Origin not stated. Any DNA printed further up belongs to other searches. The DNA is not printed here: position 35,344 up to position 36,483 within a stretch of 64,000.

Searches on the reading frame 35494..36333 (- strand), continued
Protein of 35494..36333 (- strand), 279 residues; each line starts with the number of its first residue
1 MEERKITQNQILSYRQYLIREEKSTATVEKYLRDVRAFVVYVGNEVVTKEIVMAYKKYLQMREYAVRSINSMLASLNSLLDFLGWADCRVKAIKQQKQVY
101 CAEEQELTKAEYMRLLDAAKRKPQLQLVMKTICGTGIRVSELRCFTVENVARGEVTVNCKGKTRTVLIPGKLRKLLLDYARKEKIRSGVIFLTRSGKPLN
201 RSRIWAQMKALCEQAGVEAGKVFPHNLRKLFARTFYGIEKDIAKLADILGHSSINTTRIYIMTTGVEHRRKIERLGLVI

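Call 42: find_encoding_contigs(protein=P0002, flank=2500, max_places=10)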
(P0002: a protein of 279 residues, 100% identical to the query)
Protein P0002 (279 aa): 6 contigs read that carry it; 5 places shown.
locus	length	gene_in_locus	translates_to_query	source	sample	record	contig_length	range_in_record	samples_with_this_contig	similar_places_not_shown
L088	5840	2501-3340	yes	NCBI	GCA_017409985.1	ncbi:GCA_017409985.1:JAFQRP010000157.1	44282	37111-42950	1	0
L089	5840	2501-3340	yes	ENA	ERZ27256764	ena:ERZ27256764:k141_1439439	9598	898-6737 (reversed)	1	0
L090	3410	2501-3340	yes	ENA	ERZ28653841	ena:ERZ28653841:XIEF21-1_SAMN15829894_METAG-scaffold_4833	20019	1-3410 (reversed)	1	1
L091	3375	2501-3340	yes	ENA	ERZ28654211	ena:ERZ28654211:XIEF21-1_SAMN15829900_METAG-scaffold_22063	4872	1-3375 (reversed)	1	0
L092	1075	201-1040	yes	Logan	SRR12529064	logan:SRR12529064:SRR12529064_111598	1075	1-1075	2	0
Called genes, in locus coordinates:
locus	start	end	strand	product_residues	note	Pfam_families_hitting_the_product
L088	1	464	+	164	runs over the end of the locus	PF01842:ACT, PF22629:ACT_AHAS_ss, PF13710:ACT_5, PF10369:ALS_ss_C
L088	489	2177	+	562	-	PF02776:TPP_enzyme_N, PF00205:TPP_enzyme_M, PF02775:TPP_enzyme_C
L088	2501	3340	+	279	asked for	PF02899:Phage_int_SAM_1 (weak), PF00589:Phage_integrase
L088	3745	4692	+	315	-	-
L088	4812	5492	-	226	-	PF00156:Pribosyltran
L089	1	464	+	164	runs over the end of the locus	PF01842:ACT, PF22629:ACT_AHAS_ss, PF13710:ACT_5, PF10369:ALS_ss_C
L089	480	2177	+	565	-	PF02776:TPP_enzyme_N, PF00205:TPP_enzyme_M, PF02775:TPP_enzyme_C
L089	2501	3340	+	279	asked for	PF02899:Phage_int_SAM_1 (weak), PF00589:Phage_integrase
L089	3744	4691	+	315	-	-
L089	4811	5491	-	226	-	PF00156:Pribosyltran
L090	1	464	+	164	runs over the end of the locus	PF01842:ACT, PF22629:ACT_AHAS_ss, PF13710:ACT_5, PF10369:ALS_ss_C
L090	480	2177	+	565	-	PF02776:TPP_enzyme_N, PF00205:TPP_enzyme_M, PF02775:TPP_enzyme_C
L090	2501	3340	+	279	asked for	PF02899:Phage_int_SAM_1 (weak), PF00589:Phage_integrase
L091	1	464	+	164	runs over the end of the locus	PF01842:ACT, PF22629:ACT_AHAS_ss, PF13710:ACT_5, PF10369:ALS_ss_C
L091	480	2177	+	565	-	PF02776:TPP_enzyme_N, PF00205:TPP_enzyme_M, PF02775:TPP_enzyme_C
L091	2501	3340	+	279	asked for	PF02899:Phage_int_SAM_1 (weak), PF00589:Phage_integrase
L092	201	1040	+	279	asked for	PF02899:Phage_int_SAM_1 (weak), PF00589:Phage_integrase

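Call 43: find_encoding_contigs(protein=P0004, flank=2500, max_places=10)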
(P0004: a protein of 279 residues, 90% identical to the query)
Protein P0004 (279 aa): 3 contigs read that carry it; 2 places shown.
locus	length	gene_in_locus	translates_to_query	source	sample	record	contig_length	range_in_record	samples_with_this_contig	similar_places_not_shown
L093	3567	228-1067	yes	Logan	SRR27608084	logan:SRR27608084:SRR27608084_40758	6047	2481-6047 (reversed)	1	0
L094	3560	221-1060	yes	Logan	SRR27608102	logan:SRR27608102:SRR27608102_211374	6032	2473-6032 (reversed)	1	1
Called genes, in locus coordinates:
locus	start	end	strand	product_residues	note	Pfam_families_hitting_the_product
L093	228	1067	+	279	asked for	PF02899:Phage_int_SAM_1, PF00589:Phage_integrase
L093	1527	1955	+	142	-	-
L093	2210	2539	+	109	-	-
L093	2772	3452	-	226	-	PF00156:Pribosyltran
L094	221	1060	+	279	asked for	PF02899:Phage_int_SAM_1, PF00589:Phage_integrase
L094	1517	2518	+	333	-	-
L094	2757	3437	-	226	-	PF00156:Pribosyltran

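Call 58: search_solved_structures(query=window:35494-36333:-, max_evalue=1e-10, show_alignments=3)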
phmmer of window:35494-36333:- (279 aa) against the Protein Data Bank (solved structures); distinct sequences matched with E-value up to 1e-10: 4.
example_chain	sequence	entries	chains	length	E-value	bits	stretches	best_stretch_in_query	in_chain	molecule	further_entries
4a8e_A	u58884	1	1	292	3.2e-18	69.7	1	3-269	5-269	PROBABLE TYROSINE RECOMBINASE XERC-LIKE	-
5hxy_A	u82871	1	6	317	1.5e-13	54.3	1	9-261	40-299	Tyrosine recombinase XerA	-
1a0p_A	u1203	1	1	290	2.5e-11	47.1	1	105-263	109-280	SITE-SPECIFIC RECOMBINASE XERD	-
5dcf_A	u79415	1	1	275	3.3e-11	46.7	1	106-267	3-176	Tyrosine recombinase XerD,DNA translocase FtsK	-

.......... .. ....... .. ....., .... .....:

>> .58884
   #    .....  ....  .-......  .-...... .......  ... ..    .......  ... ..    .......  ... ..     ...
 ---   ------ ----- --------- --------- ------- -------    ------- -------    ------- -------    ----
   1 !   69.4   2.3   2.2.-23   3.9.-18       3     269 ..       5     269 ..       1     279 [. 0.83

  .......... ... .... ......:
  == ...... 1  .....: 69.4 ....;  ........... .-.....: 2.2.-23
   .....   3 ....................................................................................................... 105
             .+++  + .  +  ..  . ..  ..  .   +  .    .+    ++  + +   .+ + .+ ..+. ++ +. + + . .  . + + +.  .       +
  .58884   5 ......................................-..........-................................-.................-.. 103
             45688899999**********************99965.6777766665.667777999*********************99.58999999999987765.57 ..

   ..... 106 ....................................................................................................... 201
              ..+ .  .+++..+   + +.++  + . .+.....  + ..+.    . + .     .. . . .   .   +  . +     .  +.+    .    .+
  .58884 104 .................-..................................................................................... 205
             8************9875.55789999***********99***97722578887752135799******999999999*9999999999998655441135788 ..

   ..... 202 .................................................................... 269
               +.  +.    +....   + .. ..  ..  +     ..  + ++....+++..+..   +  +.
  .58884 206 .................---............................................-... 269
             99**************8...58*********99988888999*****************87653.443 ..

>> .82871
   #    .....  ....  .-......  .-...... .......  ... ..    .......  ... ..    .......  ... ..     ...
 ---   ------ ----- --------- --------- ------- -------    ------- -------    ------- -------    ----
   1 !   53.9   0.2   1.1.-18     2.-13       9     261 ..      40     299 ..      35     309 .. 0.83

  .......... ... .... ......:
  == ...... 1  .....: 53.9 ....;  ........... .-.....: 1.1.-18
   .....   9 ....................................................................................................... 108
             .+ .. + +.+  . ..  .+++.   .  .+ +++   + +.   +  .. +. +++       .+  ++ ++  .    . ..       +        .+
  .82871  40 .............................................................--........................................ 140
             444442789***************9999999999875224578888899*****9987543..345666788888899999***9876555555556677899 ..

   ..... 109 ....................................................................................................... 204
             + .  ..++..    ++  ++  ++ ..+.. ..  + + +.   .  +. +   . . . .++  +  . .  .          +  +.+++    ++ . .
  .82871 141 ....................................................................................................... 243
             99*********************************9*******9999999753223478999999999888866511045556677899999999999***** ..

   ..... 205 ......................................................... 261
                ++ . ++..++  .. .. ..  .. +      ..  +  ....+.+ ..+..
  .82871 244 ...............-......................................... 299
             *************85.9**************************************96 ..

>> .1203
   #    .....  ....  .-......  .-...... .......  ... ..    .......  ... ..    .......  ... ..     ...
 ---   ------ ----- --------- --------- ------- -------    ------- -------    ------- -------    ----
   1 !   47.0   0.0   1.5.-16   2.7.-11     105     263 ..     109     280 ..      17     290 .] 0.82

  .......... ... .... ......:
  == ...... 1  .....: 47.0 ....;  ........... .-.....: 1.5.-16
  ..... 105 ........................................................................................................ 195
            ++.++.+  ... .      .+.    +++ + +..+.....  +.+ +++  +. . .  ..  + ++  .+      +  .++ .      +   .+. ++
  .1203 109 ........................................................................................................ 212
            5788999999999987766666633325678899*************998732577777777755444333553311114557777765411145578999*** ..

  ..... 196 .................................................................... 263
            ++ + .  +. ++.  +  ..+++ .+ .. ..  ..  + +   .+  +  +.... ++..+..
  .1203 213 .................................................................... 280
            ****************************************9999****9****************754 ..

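Call 80: search_dna_similar(query=window:35494-36333:-, collection=plasmids, mode=protein, max_evalue=1e-30, max_rows=15)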
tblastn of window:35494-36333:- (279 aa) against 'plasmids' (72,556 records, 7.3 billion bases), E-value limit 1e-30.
Records with a match: 6; places in all: 6; records where one place covers at least 80% of the query: 6.
Best place of each record, by identity: <60% 6.
By first word of the organism name: Subdoligranulum 2; Pusillibacter 1; Monoglobus 1; Sebaldella 1; Ruminococcus 1.
By predicted mobility (MOB-suite, as given by PLSDB): non-mobilizable 4; conjugative 2.
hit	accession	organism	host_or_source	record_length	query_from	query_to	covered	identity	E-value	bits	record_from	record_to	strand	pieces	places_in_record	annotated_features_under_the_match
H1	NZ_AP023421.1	Pusillibacter faecalis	Homo sapiens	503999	1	279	100%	53.7%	2e-94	311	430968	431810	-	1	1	tyrosine-type recombinase/integrase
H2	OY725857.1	Subdoligranulum variabile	-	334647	1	279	100%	48.2%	3e-81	273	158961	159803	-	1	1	none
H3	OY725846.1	Subdoligranulum variabile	-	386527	1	279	100%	48.2%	6e-77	261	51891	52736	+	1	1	none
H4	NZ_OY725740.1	Monoglobus pectinilyticus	-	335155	2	279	100%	46.4%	2e-80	271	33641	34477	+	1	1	tyrosine-type recombinase/integrase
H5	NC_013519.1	Sebaldella termitidis ATCC 33386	-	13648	5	275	97%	34.4%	8e-40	154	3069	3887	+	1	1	tyrosine-type recombinase/integrase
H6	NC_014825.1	Ruminococcus albus 7 = DSM 20455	-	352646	13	275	94%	33.1%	2e-34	138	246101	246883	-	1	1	tyrosine-type recombinase/integrase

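Call 81: search_dna_similar(query=window:35494-36333:-, collection=phages, mode=protein, max_evalue=1e-30, max_rows=15)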
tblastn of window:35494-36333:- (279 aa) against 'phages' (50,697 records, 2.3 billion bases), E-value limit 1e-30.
Records with a match: 1; places in all: 1; records where one place covers at least 80% of the query: 1.
Best place of each record, by identity: <60% 1.
By first word of the organism name: Bacteriophage 1.
By host as written in the record: - 1.
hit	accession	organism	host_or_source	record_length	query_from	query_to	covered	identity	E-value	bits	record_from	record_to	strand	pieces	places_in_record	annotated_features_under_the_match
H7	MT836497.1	Bacteriophage sp.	human fecal samples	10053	7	279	98%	42.4%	1e-67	233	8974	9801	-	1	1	record has no annotation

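Call 82: get_annotated_region(hit=H1, flank=3000)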
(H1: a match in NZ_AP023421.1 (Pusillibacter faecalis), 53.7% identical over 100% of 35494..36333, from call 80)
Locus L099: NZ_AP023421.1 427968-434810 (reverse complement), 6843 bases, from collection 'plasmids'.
description: Pusillibacter faecalis strain MM59 plasmid pMM59_01
organism: Pusillibacter faecalis (NCBI taxid 2714358)
taxonomy: Bacteria; Bacillota; Clostridia; Eubacteriales; Oscillospiraceae; Pusillibacter; Pusillibacter faecalis
host: -; source: Homo sapiens; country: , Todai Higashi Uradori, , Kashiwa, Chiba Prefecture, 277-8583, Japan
typing (MOB-suite, as given by PLSDB): conjugative; relaxase MOBQ,MOBV; mating-pair formation MPF_T
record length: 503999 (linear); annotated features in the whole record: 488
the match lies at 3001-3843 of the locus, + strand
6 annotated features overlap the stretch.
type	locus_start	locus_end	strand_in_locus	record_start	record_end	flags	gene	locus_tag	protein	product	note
CDS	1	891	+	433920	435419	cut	-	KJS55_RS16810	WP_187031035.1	Na(+)/glucose symporter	-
CDS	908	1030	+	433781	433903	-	-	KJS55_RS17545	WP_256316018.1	hypothetical protein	-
CDS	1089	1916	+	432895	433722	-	-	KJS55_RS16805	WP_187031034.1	carbon-nitrogen hydrolase family protein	-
CDS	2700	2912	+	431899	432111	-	-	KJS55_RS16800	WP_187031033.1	hypothetical protein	-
CDS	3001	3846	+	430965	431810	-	-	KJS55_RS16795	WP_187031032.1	tyrosine-type recombinase/integrase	GO:0015074 - DNA integration [Evidence IEA]; GO:0006310 - DNA recombination [Evidence IEA]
CDS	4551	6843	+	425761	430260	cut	-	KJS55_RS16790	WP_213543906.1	S-layer homology domain-containing protein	-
